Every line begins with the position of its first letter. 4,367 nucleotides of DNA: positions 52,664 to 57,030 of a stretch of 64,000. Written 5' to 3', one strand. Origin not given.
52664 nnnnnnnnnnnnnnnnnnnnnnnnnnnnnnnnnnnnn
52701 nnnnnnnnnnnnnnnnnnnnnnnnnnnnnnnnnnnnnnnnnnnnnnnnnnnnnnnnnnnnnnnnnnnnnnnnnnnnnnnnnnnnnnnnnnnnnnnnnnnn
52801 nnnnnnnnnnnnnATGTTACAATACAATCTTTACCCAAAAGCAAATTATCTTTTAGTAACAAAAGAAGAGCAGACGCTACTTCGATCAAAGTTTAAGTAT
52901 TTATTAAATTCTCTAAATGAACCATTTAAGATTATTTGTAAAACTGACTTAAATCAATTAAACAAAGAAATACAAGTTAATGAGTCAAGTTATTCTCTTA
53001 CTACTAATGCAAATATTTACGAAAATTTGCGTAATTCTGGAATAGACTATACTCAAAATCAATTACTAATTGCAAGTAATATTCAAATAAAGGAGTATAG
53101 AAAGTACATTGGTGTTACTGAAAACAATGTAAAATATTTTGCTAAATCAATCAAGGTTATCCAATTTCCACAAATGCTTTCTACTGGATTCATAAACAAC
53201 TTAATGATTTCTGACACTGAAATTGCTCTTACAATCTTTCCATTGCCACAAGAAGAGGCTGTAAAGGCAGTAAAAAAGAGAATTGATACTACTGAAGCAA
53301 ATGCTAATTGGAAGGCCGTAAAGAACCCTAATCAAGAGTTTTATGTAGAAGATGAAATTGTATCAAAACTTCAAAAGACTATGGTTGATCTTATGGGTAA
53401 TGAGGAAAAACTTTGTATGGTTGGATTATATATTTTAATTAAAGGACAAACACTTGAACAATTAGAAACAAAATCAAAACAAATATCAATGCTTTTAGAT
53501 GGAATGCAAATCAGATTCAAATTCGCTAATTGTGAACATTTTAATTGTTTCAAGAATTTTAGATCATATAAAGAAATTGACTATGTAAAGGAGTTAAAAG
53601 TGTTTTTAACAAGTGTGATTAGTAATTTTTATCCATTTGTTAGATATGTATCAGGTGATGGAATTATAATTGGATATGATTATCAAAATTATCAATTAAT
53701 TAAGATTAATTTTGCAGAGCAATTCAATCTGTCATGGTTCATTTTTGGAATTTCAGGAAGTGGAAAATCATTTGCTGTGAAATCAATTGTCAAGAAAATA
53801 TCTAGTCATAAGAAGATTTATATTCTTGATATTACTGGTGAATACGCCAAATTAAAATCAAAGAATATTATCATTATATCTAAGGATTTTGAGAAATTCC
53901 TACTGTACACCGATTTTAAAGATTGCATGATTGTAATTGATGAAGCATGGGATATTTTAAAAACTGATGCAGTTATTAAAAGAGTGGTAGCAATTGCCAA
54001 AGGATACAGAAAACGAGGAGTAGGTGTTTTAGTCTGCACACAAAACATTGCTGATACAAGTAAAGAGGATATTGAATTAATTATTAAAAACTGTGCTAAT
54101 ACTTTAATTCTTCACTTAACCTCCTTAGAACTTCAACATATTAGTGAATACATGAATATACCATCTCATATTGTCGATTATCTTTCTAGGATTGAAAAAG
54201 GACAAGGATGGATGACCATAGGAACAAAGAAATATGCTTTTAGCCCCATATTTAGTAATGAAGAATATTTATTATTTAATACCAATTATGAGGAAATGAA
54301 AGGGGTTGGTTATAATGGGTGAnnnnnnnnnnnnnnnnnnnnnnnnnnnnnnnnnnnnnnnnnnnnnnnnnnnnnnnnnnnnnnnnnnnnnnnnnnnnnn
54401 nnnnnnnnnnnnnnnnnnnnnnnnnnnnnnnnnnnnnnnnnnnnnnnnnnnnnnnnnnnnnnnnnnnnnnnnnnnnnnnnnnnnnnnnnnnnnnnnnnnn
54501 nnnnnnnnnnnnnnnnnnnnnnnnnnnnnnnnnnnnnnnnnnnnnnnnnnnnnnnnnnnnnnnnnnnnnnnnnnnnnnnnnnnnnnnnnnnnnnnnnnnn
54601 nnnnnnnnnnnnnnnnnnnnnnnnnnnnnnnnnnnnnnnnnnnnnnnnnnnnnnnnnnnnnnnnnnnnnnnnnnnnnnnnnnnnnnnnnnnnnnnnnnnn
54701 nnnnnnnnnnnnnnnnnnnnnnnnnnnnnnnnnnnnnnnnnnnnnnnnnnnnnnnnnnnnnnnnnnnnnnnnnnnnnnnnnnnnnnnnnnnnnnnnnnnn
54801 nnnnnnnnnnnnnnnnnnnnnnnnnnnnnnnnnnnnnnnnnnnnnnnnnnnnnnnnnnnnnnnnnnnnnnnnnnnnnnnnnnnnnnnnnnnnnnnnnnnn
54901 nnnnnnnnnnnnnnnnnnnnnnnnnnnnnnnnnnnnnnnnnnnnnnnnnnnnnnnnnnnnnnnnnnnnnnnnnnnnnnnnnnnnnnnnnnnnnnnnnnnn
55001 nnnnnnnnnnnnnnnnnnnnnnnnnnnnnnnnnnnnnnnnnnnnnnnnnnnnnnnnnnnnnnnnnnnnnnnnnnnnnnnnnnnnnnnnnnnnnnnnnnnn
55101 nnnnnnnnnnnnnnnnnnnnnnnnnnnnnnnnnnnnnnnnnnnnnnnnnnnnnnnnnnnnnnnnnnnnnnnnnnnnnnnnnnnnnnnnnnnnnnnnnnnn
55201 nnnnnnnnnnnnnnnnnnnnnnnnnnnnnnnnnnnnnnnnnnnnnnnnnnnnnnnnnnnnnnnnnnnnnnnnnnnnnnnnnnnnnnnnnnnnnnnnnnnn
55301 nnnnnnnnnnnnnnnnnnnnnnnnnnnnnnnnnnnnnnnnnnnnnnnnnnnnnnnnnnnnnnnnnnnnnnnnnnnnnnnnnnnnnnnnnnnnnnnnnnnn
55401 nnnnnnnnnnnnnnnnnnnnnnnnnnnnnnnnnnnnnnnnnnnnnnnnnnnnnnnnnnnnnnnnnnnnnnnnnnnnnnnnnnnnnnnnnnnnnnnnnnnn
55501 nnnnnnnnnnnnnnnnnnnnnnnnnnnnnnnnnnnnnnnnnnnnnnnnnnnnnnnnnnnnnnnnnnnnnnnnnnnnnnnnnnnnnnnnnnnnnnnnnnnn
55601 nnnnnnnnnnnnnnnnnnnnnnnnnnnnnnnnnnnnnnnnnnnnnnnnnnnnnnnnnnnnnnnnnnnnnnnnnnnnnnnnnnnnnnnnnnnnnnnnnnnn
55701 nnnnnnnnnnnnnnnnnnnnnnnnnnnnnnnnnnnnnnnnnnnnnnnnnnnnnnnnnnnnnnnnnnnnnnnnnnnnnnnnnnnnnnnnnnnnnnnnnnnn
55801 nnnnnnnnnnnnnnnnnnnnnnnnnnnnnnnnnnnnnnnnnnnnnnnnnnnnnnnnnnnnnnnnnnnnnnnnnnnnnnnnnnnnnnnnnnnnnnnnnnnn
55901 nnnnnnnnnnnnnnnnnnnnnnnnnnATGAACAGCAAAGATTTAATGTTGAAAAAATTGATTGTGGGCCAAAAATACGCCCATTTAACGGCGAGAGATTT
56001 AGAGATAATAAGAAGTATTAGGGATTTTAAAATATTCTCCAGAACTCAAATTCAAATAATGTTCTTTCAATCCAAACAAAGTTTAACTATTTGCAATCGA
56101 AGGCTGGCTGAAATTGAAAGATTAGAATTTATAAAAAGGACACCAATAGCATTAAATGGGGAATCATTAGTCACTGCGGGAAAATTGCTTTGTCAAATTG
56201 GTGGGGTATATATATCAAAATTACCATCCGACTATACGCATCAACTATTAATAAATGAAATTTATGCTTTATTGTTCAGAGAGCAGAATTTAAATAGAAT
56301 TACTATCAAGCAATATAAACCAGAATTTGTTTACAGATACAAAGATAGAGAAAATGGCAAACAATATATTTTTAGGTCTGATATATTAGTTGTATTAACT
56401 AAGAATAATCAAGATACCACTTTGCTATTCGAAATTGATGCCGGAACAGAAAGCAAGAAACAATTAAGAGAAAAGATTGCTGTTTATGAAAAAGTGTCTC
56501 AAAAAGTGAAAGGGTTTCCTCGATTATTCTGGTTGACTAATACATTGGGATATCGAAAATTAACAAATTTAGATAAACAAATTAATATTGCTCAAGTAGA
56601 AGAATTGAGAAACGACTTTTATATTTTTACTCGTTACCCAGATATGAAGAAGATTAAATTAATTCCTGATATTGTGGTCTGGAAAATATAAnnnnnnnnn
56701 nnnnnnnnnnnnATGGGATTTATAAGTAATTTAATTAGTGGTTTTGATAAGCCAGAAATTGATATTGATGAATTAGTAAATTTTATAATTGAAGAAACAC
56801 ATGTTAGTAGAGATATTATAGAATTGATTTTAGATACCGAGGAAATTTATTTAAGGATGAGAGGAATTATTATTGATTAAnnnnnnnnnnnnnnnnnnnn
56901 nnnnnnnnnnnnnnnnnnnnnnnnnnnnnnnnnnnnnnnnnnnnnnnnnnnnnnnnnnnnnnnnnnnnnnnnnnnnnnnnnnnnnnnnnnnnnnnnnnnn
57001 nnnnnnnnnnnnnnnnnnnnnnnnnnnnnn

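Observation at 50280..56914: Gram-positive type IV secretion (conjugation-like) module carried by the phage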

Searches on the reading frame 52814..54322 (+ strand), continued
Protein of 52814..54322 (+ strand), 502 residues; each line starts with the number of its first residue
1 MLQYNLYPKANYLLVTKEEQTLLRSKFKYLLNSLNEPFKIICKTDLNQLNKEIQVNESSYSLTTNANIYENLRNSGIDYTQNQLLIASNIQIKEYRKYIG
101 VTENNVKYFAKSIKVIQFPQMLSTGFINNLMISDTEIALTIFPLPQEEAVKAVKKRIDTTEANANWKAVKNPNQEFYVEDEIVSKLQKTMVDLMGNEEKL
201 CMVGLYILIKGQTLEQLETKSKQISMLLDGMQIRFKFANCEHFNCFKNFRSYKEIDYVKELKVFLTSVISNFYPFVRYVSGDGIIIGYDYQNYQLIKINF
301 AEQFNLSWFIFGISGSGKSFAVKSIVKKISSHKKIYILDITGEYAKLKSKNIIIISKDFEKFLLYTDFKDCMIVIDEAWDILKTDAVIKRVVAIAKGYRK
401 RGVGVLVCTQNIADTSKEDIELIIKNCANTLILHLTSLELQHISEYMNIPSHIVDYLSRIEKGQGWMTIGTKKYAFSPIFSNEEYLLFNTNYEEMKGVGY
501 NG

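Call 99: search_protein_families(library=padloc, proteins=[window:52880-54322:+], max_evalue=0.01)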
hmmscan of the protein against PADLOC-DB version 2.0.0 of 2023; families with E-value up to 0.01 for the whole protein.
window:52880-54322:+ (480 aa): 12 families
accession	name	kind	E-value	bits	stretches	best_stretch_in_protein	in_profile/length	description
PDLC04140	mad8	-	6.9e-13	46.8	2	347-427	191-268/314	mads_8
PDLC04105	HerA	-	3.7e-10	37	1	271-330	154-215/576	-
PDLC01055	HerA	-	1e-07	29.2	1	280-329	154-206/532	Type III coevolved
PDLC04106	HerA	-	1.4e-07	28.4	1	269-324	161-223/667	-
PDLC04103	HerA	-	6.8e-07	26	1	274-330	163-220/579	-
PDLC04101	HerA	-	2.4e-06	24.5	1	287-328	172-215/400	-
PDLC04107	HerA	-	2.8e-06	24.6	1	282-337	168-225/306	-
PDLC04100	HerA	-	1.6e-05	21.8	1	261-325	141-207/580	-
PDLC04099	HerA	-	7.4e-05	20.1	1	287-325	173-213/214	-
PDLC02185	HerA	-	0.00022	18.1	1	261-324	141-207/585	-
PDLC04102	HerA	-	0.00031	17.2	1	268-324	161-224/654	-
PDLC04104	HerA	-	0.00078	16.3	1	368-421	248-297/379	-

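Call 108: search_solved_structures(query=A4, max_evalue=0.01)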
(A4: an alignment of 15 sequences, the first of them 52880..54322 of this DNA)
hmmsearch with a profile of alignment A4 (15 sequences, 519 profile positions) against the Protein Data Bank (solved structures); distinct sequences matched with E-value up to 0.01: 21.
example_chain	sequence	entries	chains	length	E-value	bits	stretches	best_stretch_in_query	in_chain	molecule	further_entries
4ag5_A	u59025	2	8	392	4.6e-32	114.4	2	368-502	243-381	TYPE IV SECRETORY PATHWAY VIRB4 COMPONENTS-LIKE PROTEIN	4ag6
4d2i_A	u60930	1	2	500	1.5e-10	43.5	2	383-488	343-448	HERA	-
8xau_A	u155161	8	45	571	4.8e-10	41.7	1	314-491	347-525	ATP-binding protein | HerA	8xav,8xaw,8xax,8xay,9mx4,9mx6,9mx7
8wiv_A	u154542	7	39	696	4.9e-10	41.7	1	310-364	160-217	Helicase HerA central domain-containing protein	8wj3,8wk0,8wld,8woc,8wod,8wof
7es4_A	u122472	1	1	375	5.1e-08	35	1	385-471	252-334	DNA phosphorothioation-dependent restriction protein DptH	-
4kfr_A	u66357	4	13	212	5.7e-08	34.9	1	313-435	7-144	Genome packaging NTPase B204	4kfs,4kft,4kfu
4r2h_A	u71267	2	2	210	6.7e-08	34.7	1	312-435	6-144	STIV B204 ATPase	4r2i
7o41_A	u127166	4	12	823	1.3e-07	33.7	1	388-477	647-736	TrwK protein | Type IV secretion system protein virB4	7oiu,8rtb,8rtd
7o43_A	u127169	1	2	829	1.3e-07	33.7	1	388-477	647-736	TrwK protein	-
7o42_A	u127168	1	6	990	1.9e-07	33.2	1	388-477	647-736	TrwK protein,Protein hcp1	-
9x1l_A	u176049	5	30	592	3.6e-07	32.3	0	366-461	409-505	DNA helicase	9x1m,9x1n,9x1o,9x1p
8j4u_M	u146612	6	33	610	3.2e-06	29.1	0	289-360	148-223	Nucleoside triphosphate hydrolase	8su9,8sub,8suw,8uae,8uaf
8ziq_M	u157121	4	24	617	3.6e-06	29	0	389-458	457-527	HerA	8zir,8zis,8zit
6o1w_A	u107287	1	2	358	0.00044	22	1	274-404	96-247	DNA translocase coupling protein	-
6o1z_A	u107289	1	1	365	0.00045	22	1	274-404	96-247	DNA translocase coupling protein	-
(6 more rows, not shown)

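Call 112: find_encoding_contigs(protein=P0151, flank=10000, max_places=1)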
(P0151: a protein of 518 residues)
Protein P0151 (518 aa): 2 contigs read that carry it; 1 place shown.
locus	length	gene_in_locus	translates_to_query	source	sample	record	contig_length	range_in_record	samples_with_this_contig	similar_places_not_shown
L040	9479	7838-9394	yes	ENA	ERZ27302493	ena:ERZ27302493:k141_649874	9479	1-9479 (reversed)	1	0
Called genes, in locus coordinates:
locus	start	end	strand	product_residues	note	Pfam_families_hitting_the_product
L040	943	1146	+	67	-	-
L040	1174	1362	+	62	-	-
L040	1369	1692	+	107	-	-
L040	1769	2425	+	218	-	PF00265:TK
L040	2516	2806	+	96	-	-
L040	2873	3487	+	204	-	PF00303:Thymidylat_synt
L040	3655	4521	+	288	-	PF01541:GIY-YIG (weak), PF20987:I-TevI_DNA-bd (faint), PF07460:NUMOD3 (weak)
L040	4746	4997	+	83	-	PF00303:Thymidylat_synt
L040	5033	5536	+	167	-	PF00186:DHFR_1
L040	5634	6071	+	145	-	PF18895:T4SS_pilin (weak)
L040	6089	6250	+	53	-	-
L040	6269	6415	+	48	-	-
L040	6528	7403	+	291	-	PF19590:TrbL_3 (faint)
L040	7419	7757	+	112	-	-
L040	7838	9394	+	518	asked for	PF12846:AAA_10 (faint), PF01935:DUF87 (weak)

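Call 113: find_encoding_contigs(protein=P0139, flank=10000, max_places=1)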
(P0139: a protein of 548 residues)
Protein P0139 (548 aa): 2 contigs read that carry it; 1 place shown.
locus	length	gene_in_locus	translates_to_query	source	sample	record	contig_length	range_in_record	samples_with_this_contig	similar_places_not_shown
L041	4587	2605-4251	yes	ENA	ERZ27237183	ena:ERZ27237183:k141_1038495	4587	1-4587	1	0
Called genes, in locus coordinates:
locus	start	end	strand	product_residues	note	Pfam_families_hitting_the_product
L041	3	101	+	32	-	?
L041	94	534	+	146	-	-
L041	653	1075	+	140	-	-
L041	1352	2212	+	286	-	PF19597:TrbL_4, PF19590:TrbL_3 (weak)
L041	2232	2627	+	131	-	-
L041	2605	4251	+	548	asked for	PF12846:AAA_10 (faint), PF01935:DUF87 (weak), PF19044:P-loop_TraG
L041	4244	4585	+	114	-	?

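Call 114: find_encoding_contigs(protein=P0228, flank=10000, max_places=1)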
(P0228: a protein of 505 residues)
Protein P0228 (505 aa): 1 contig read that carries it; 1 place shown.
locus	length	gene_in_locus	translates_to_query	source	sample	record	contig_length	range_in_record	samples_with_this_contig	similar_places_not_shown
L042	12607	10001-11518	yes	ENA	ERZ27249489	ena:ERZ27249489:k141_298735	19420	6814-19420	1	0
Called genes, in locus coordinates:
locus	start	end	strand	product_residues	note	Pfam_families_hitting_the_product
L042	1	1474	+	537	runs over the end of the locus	PF04851:ResIII, PF06733:DEAD_2, PF13307:Helicase_C_2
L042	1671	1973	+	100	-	-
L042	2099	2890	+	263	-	PF00112:Peptidase_C1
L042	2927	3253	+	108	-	PF09682:Phage_holin_6_1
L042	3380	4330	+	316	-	PF01183:Glyco_hydro_25, PF01471:PG_binding_1, PF09374:PG_binding_3 (faint), PF01471:PG_binding_1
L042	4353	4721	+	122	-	-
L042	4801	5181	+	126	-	-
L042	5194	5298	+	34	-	-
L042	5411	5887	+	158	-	-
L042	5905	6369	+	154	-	-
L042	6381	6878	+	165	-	-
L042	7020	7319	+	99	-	-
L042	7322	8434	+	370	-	PF00091:Tubulin, PF13809:Tubulin_2 (faint)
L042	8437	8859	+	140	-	-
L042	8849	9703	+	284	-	-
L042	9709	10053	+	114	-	-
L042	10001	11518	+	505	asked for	-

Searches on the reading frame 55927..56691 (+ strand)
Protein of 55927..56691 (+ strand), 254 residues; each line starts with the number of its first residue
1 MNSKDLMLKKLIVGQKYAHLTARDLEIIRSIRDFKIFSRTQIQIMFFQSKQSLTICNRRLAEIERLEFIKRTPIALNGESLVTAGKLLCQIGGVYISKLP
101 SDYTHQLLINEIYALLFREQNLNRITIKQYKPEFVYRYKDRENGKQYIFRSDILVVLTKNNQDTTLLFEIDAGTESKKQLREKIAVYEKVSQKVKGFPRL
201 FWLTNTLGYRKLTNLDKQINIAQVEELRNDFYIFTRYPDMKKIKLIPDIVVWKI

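Call 6: search_protein_families(library=pfam, proteins=[window:55927-56691:+], max_evalue=0.1)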
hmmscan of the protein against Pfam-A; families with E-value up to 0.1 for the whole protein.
window:55927-56691:+ (254 aa): 1 family
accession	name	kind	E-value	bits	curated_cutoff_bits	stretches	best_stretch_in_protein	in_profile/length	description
PF13814.12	Replic_Relax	-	1.6e-11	45.1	25.3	1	29-192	2-177/191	Replication-relaxation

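Call 7: search_protein_families(library=phrogs, proteins=[window:55927-56691:+], max_evalue=0.01)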
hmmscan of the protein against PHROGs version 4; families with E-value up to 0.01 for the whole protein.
window:55927-56691:+ (254 aa): 3 families
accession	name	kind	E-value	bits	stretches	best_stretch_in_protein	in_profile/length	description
phrog_9381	-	DNA, RNA and nucleotide metabolism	6.7e-15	56.2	1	14-224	23-267/288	replication initiation by nicking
phrog_2190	-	DNA, RNA and nucleotide metabolism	3.9e-10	41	1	22-223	3-192/197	replication initiation protein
phrog_9996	-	unknown function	3.3e-09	38.1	1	19-221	2-181/196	-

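Call 21: search_protein_families(library=ncbifam, proteins=[window:55927-56691:+], max_evalue=0.1)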
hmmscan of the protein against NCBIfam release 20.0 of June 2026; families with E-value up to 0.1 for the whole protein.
window:55927-56691:+ (254 aa): 0 families

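Call 84: find_homologous_proteins(query=window:55927-56691:+, max_evalue=0.001)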
Query window:55927-56691:+ (254 aa): 25 proteins with E <= 0.001 among 600 candidates.
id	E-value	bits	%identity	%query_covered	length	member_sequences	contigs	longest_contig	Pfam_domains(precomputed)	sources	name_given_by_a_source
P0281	2.2e-135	468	85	95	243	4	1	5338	PF13814.13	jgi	-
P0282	1.3e-132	458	100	83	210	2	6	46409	PF13814.13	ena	-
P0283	2.0e-123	428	76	100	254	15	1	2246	PF13814.13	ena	-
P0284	4.4e-118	411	74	100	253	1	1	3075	PF13814.13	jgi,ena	-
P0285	1.1e-117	410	77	98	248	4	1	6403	PF13814.13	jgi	jgi:hypothetical protein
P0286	6.6e-117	407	72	100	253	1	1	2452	PF13814.13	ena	-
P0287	7.4e-117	407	73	100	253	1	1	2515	PF13814.13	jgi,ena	-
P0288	1.9e-116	406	74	95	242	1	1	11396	PF13814.13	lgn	-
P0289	1.0e-115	403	74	100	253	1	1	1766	PF13814.13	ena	-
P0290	9.1e-113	394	74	96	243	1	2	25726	PF13814.13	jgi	-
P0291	9.6e-113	393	74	95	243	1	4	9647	PF13814.13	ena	-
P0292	1.1e-112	393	73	96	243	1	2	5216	PF13814.13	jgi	-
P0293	1.1e-112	393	74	95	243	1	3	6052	PF13814.13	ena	-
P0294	4.3e-112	391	73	95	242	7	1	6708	PF13814.13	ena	-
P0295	2.9e-111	389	73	96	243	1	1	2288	PF13814.13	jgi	-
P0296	3.4e-111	388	73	96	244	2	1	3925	PF13814.13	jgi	-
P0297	4.3e-111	388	73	95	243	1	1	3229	PF13814.13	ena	-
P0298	4.6e-110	385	73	96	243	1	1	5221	PF13814.13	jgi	-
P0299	5.5e-110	384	73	96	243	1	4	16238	PF13814.13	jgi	-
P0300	5.7e-110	384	73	95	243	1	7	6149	PF13814.13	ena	-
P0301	1.3e-99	350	76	83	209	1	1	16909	PF13814.13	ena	-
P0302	5.4e-99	348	74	83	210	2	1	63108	PF13814.13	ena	-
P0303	4.1e-78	280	71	70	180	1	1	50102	PF13814.13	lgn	-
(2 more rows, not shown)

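Call 87: search_solved_structures(query=A7, max_evalue=10)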
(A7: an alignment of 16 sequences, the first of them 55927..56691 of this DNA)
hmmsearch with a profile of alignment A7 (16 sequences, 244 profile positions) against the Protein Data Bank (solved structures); distinct sequences matched with E-value up to 10: 1.
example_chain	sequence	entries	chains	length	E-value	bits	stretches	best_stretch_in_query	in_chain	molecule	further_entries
7l7w_A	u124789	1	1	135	0.31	13.9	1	155-209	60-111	Probable disease resistance protein At5g66900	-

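Call 91: predict_structure(alignment_id=A7)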
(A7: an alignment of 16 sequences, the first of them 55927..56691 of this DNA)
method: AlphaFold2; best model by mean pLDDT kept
length: 254 residues; sequences in the alignment: 16
mean_pLDDT: 57.2   pTM: 0.44
mean pLDDT of the five models: 57.2, 56.5, 50.2, 49.7, 42.8
residues with pLDDT >= 90: 0; 70-90: 61; 50-70: 107; < 50: 86
segments of 3 or more residues with pLDDT < 50: 48-51, 73-111, 114-123, 225-254
pLDDT, mean of each block of 10 residues (from residue 1): 55 63 68 56 52 60 72 40 41 32 44 48 56 70 76 63 65 73 83 75 69 77 43 27 33 31
secondary structure, 60 per line:
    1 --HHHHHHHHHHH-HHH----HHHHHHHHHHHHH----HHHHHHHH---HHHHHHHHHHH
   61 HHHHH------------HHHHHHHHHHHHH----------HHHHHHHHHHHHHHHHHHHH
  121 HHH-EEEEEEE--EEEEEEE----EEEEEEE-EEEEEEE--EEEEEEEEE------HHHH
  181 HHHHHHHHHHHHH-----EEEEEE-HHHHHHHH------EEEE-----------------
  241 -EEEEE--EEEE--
elements in order: H3-13 H22-34 H39-46 H50-65 H78-90 H101-123 E125-131 E134-140 E145-151 E153-159 E162-170 H177-193 E199-204 H206-213 E220-223 E242-246 E249-252

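Call 99: search_protein_families(library=padloc, proteins=[window:55927-56691:+], max_evalue=0.01)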
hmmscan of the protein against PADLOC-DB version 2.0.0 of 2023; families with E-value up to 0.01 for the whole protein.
window:55927-56691:+ (254 aa): 0 families

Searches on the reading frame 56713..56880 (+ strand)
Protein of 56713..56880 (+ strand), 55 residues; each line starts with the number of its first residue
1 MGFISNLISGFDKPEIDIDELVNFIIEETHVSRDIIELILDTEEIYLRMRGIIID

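Call 6: search_protein_families(library=pfam, proteins=[window:56713-56880:+], max_evalue=0.1)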
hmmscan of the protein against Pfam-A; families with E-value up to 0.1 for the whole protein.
window:56713-56880:+ (55 aa): 0 families

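Call 7: search_protein_families(library=phrogs, proteins=[window:56713-56880:+], max_evalue=0.01)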
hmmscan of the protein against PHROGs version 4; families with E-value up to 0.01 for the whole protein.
window:56713-56880:+ (55 aa): 0 families

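Call 21: search_protein_families(library=ncbifam, proteins=[window:56713-56880:+], max_evalue=0.1)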
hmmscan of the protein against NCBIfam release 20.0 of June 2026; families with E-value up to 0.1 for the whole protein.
window:56713-56880:+ (55 aa): 0 families

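Call 99: search_protein_families(library=padloc, proteins=[window:56713-56880:+], max_evalue=0.01)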
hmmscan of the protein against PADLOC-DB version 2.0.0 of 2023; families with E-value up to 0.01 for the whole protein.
window:56713-56880:+ (55 aa): 0 families
